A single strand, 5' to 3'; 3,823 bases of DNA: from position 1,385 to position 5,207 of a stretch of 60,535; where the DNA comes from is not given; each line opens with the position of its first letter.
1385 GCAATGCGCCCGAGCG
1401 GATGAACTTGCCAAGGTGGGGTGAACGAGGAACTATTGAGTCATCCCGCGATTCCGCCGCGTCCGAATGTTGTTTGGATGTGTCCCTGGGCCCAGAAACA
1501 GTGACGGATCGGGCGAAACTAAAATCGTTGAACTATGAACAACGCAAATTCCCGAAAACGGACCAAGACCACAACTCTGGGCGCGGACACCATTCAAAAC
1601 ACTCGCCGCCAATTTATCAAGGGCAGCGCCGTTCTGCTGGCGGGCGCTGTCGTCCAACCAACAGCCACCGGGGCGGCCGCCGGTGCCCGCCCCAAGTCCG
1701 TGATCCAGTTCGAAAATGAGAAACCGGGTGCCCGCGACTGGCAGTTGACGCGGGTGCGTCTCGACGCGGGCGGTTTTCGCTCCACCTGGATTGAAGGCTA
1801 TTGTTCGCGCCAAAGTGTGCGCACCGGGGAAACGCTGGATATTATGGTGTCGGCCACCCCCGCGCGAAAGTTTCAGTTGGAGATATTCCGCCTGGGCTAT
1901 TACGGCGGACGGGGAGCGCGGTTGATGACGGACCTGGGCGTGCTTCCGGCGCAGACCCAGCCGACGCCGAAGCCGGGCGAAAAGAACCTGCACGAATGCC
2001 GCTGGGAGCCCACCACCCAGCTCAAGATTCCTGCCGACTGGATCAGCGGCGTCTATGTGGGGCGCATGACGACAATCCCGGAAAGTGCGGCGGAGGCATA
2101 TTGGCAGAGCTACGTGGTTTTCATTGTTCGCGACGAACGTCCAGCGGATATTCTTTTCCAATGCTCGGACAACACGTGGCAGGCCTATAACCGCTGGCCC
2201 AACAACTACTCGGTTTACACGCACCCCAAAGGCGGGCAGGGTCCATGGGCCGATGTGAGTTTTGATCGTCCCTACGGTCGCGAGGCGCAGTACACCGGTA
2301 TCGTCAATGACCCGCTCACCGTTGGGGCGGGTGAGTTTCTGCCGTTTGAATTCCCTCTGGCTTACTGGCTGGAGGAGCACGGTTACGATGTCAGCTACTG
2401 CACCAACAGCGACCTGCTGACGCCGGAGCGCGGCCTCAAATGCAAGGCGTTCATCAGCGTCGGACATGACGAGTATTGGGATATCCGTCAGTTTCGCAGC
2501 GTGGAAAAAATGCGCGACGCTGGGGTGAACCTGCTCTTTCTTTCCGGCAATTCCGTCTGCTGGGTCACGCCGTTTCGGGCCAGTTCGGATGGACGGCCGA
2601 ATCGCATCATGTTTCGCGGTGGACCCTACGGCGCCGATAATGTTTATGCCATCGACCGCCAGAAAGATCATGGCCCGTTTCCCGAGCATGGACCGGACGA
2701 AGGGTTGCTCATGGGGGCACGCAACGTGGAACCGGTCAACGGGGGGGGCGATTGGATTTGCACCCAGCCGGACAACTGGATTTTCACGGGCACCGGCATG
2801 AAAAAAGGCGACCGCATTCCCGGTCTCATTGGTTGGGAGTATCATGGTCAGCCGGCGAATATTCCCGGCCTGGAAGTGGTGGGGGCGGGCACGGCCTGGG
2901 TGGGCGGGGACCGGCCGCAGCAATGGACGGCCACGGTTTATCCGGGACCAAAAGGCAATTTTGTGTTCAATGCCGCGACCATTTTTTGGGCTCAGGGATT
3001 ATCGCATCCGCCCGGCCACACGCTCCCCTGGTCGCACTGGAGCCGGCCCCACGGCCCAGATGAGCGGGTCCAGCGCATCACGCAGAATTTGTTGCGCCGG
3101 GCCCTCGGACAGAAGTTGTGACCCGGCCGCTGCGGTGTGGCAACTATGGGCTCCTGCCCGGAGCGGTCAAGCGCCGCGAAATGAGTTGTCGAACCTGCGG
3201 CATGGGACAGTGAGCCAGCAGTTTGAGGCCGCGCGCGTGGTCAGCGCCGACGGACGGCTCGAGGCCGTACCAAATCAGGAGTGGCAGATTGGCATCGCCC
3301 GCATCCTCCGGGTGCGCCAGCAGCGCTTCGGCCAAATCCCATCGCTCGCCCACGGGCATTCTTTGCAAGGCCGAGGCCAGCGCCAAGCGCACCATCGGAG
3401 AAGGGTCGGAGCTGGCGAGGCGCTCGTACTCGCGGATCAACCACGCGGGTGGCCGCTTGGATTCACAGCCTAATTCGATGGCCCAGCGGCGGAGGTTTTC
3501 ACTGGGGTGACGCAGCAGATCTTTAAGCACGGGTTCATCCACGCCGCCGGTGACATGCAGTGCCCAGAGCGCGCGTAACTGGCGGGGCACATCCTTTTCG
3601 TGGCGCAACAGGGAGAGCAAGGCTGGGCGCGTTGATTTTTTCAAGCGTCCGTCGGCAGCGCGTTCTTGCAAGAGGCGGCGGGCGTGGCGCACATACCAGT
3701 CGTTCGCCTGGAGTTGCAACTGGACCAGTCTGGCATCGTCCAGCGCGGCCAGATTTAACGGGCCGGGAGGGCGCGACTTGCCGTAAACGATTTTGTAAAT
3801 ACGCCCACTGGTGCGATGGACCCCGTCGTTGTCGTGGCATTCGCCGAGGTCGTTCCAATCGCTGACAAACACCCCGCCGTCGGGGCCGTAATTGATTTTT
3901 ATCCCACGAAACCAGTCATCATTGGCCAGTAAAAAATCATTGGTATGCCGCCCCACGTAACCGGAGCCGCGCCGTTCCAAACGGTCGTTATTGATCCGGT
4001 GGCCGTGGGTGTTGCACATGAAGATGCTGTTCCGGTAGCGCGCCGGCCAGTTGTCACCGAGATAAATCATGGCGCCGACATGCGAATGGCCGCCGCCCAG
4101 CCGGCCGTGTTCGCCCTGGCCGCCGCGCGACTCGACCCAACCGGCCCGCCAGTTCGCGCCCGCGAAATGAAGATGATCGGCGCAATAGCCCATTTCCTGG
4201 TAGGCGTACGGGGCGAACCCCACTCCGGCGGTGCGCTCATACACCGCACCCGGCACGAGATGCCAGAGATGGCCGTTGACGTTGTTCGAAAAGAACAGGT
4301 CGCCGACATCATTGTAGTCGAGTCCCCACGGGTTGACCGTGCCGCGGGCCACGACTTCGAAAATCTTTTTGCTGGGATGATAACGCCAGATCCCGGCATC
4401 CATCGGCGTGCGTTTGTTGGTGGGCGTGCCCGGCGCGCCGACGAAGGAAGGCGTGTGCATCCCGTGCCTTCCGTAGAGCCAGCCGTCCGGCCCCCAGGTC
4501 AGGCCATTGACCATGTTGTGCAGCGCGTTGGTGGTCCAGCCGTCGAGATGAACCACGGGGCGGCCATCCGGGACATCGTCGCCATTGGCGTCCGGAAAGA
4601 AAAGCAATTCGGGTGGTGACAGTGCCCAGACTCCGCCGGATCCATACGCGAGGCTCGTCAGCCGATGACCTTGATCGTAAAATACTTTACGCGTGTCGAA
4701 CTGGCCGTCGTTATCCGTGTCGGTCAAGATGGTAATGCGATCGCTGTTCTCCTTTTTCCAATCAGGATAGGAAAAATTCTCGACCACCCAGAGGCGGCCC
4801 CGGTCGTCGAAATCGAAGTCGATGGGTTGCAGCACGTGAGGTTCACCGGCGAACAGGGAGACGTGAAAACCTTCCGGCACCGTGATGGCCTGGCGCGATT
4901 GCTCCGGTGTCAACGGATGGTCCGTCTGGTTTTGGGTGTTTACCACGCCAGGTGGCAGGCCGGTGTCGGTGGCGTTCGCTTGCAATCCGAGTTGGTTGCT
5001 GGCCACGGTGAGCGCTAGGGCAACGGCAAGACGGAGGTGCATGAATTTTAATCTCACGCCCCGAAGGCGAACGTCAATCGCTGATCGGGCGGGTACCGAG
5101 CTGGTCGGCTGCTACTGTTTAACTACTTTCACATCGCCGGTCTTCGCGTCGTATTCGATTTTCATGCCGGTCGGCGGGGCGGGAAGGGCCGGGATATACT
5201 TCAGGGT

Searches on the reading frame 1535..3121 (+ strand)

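Call 63: search_protein_families(library=pfam, proteins=[window:1535-3121:+], max_evalue=0.0001)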
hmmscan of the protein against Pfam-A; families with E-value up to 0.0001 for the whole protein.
window:1535-3121:+ (528 aa): 1 family
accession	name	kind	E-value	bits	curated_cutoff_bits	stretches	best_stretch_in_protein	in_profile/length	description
PF20254.3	DMFA2_C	-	2.8e-77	261.1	27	1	115-490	2-369/374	N,N-dimethylformamidase beta subunit-like, C-terminal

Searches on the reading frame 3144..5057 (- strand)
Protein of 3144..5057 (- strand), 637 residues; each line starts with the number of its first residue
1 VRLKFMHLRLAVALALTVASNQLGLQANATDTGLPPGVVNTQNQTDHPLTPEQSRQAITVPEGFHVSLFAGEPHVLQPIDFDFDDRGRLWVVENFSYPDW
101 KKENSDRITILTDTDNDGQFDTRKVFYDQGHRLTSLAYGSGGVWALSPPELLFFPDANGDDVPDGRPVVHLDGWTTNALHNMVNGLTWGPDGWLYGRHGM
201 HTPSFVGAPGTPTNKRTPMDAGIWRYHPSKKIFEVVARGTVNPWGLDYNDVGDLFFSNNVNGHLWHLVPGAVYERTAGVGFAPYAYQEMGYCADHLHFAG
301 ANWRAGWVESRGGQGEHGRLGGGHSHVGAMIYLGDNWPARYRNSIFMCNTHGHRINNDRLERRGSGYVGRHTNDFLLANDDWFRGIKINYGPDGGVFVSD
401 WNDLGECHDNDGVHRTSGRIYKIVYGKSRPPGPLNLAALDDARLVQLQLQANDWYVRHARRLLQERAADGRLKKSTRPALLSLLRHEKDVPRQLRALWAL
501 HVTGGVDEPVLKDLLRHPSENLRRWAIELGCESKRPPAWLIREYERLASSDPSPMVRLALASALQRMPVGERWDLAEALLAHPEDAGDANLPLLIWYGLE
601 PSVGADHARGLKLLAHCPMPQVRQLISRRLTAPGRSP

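Call 63: search_protein_families(library=pfam, proteins=[window:3144-5057:-], max_evalue=0.0001)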
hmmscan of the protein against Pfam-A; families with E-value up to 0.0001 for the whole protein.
window:3144-5057:- (637 aa): 1 family
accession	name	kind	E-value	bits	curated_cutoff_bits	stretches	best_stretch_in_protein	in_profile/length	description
PF23500.1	DUF7133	-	3e-71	241.2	27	1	51-403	2-349/385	Domain of unknown function (DUF7133)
